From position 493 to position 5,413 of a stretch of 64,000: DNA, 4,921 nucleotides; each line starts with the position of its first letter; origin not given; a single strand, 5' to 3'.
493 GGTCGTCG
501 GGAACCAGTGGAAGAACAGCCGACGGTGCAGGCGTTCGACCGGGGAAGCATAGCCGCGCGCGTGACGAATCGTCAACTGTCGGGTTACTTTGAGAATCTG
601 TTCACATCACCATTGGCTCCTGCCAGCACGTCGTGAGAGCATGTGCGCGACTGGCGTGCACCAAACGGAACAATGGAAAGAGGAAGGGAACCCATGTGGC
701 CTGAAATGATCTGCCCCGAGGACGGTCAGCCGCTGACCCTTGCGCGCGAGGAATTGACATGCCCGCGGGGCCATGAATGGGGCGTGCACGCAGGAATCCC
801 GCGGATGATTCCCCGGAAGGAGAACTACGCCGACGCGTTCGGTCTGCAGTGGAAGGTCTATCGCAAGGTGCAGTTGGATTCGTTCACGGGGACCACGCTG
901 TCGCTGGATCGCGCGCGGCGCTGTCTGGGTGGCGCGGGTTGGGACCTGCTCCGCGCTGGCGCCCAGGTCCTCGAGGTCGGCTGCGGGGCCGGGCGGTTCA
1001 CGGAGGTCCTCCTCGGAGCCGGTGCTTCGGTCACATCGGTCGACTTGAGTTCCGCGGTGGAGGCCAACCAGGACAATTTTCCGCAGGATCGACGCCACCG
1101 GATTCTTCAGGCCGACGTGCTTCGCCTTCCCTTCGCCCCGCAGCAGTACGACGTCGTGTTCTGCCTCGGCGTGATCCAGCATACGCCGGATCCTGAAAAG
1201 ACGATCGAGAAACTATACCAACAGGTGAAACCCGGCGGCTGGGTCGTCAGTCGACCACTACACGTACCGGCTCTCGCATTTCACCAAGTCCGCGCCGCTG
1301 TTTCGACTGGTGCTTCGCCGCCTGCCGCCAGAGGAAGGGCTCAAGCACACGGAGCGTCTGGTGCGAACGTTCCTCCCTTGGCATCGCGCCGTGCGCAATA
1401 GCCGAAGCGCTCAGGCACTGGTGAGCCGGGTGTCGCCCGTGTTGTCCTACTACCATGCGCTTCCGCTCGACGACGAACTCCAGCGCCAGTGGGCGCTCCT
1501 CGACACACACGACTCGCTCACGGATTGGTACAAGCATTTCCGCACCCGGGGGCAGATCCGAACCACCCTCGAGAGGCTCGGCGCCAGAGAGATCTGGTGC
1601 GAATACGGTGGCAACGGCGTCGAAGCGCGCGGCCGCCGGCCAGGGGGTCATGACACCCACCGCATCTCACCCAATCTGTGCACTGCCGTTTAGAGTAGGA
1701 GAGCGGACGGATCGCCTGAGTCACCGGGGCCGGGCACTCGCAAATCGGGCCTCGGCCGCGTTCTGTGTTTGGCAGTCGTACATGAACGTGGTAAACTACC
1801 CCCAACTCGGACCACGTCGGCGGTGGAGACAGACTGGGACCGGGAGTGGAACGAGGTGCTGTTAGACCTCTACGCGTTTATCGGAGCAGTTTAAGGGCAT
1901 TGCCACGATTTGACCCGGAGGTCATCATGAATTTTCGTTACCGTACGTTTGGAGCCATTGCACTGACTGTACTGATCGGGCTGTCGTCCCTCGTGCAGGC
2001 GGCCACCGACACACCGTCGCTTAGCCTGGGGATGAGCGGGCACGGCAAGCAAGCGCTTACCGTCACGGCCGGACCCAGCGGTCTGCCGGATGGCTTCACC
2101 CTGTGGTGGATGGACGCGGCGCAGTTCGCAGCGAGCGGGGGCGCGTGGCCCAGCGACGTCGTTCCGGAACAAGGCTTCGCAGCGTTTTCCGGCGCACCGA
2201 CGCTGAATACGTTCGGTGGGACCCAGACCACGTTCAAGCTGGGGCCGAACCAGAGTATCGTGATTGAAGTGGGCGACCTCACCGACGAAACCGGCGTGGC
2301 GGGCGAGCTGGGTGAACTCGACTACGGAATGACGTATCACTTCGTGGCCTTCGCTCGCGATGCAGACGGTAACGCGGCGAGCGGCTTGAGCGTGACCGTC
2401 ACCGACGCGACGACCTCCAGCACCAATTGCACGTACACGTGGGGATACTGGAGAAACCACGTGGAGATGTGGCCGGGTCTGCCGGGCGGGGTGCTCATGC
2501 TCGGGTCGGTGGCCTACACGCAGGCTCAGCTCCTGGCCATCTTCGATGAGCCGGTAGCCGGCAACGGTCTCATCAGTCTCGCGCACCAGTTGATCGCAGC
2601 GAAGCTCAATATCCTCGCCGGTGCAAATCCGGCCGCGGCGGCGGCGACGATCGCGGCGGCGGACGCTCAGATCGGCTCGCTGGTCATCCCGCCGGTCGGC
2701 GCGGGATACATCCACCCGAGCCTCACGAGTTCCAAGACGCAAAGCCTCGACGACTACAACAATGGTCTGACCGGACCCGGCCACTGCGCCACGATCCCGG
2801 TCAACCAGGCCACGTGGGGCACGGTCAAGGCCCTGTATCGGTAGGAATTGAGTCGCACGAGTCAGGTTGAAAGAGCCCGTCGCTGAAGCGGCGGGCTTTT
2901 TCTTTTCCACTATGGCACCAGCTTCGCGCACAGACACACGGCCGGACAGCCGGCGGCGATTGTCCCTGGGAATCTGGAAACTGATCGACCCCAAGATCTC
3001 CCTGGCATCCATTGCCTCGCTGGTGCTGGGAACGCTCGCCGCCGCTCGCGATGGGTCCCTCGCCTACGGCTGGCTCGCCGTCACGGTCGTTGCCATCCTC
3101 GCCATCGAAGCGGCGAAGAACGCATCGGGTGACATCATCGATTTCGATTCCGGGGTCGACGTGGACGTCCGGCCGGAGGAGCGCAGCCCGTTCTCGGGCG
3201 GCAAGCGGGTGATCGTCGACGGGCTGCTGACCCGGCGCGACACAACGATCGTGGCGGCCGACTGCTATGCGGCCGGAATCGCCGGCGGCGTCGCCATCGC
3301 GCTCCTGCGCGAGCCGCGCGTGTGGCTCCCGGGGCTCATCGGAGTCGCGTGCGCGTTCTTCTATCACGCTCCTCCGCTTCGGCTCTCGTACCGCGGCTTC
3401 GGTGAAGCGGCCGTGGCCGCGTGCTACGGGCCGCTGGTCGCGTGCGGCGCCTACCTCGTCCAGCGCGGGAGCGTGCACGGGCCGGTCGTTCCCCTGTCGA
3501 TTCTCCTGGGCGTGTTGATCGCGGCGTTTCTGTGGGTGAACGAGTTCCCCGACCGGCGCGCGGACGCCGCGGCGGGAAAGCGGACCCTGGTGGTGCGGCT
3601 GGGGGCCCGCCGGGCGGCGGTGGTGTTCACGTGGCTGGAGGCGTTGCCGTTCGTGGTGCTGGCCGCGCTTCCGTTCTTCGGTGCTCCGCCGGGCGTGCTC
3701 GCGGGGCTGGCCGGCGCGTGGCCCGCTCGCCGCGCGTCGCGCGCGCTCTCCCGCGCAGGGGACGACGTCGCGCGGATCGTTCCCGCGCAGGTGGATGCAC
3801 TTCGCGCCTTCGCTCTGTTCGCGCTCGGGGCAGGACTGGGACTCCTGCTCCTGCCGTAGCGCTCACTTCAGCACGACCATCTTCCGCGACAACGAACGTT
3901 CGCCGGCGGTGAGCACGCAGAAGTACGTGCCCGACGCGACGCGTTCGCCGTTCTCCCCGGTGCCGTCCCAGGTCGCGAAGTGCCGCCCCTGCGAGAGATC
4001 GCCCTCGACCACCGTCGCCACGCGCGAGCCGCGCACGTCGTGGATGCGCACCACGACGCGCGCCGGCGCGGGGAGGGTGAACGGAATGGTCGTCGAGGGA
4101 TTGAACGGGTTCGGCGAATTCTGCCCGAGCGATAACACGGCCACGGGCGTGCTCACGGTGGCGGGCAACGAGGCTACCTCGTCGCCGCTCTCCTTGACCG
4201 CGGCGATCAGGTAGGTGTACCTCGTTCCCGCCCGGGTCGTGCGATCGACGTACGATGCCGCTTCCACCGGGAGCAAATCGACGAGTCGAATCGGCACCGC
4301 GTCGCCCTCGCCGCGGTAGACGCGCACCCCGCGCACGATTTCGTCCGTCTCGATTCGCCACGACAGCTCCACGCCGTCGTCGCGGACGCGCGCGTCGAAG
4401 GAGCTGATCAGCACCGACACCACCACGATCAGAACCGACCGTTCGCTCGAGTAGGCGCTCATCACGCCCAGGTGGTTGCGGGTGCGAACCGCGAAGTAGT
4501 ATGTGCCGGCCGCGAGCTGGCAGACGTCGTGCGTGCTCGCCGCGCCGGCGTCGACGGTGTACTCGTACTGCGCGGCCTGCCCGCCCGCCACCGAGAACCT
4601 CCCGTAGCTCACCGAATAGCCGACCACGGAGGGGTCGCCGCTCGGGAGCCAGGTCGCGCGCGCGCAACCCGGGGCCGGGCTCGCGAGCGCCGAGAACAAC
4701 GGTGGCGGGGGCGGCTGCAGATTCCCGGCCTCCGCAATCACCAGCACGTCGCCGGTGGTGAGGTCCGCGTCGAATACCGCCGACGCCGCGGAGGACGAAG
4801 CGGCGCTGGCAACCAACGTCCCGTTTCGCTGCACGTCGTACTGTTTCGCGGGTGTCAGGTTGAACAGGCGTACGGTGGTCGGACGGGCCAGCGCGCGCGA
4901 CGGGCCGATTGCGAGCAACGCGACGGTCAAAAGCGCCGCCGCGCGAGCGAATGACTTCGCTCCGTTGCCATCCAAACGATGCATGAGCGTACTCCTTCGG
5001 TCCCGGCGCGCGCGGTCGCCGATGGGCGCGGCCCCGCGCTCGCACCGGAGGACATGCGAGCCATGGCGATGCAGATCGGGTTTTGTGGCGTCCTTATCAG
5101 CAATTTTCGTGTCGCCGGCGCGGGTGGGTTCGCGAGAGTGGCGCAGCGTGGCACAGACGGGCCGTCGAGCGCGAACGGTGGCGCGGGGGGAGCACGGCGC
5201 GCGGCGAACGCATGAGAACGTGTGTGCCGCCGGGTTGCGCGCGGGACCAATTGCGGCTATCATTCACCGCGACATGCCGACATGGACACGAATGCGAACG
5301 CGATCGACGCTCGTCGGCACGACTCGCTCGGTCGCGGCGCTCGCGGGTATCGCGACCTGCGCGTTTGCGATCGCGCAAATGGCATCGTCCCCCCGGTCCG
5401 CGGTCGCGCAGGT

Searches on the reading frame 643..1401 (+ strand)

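Call 67: search_protein_families(library=pfam, proteins=[window:643-1401:+], max_evalue=0.00001)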
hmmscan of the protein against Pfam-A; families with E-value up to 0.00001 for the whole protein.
window:643-1401:+ (252 aa): 7 families
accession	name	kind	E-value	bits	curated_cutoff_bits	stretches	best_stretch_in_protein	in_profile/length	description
PF08241.18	Methyltransf_11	-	3.5e-21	76.1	21.2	1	110-202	1-94/95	Methyltransferase domain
PF08242.18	Methyltransf_12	-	7.3e-18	65.5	30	1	110-201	1-98/98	Methyltransferase domain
PF13649.12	Methyltransf_25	-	1.4e-17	64.6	27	1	109-199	1-97/97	Methyltransferase domain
PF13489.12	Methyltransf_23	-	4.3e-17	62.8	27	1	103-203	20-116/164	Methyltransferase domain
PF13847.12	Methyltransf_31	-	2.7e-13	50.3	27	1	104-204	2-110/145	Methyltransferase domain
PF08003.17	Methyltransf_9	-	2.8e-07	30.2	23.8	1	106-208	116-222/315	Protein of unknown function (DUF1698)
PF05401.17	NodS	-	6.3e-06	26.6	24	1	105-183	43-121/201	Nodulation protein S (NodS)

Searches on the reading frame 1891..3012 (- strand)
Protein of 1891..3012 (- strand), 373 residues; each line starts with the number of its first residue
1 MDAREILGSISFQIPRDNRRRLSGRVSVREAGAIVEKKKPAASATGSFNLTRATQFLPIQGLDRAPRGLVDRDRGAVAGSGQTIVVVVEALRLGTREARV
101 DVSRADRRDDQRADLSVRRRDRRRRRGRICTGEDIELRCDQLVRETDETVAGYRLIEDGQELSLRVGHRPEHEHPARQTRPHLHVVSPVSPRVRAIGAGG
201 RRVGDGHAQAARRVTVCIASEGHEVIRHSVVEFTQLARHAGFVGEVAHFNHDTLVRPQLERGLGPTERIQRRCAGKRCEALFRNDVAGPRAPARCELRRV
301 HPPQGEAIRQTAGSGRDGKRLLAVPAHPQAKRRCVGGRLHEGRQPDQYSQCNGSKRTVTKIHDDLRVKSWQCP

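Call 49: find_encoding_contigs(protein=window:1891-3012:-, flank=10000, max_places=2)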
Protein window:1891-3012:- (373 aa): no gene with exactly this product is on record in the collection.

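Call 67: search_protein_families(library=pfam, proteins=[window:1891-3012:-], max_evalue=0.00001)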
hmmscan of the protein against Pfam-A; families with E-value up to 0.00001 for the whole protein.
window:1891-3012:- (373 aa): 0 families

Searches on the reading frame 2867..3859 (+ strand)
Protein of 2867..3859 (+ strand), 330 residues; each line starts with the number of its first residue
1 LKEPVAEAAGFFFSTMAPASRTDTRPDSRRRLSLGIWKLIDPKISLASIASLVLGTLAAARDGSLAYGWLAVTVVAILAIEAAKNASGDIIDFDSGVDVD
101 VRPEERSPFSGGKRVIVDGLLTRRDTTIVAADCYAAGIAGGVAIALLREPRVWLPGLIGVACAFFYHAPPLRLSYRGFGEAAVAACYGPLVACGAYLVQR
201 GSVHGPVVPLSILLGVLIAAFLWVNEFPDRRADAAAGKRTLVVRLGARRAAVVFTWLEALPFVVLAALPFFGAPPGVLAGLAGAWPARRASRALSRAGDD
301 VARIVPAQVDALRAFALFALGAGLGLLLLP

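Call 67: search_protein_families(library=pfam, proteins=[window:2867-3859:+], max_evalue=0.00001)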
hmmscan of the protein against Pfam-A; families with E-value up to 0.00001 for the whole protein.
window:2867-3859:+ (330 aa): 1 family
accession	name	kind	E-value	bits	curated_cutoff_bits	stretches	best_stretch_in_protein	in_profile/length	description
PF01040.23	UbiA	-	2.4e-28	99.5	34.2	1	52-296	5-234/250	UbiA prenyltransferase family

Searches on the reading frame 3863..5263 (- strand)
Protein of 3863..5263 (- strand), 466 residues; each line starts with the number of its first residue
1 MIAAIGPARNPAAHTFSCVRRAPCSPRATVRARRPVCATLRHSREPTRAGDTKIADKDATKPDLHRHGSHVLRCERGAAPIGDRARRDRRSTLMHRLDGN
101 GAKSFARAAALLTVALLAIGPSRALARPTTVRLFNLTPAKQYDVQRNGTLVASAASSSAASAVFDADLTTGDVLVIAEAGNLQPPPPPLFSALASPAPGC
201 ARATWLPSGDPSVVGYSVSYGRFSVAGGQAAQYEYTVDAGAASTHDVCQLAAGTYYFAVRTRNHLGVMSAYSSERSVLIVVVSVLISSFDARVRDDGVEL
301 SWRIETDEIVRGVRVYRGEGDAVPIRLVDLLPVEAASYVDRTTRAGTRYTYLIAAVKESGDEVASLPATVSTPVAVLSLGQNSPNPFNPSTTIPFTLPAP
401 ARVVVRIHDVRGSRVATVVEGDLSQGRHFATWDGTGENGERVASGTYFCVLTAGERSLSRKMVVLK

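Call 67: search_protein_families(library=pfam, proteins=[window:3863-5263:-], max_evalue=0.00001)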
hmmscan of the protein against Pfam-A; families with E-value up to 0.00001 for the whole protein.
window:3863-5263:- (466 aa): 1 family
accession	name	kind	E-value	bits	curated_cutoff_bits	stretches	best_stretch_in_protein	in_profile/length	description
PF13860.13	FlgD_ig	-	5.1e-13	49.3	27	1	391-453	12-75/79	FlgD Ig-like domain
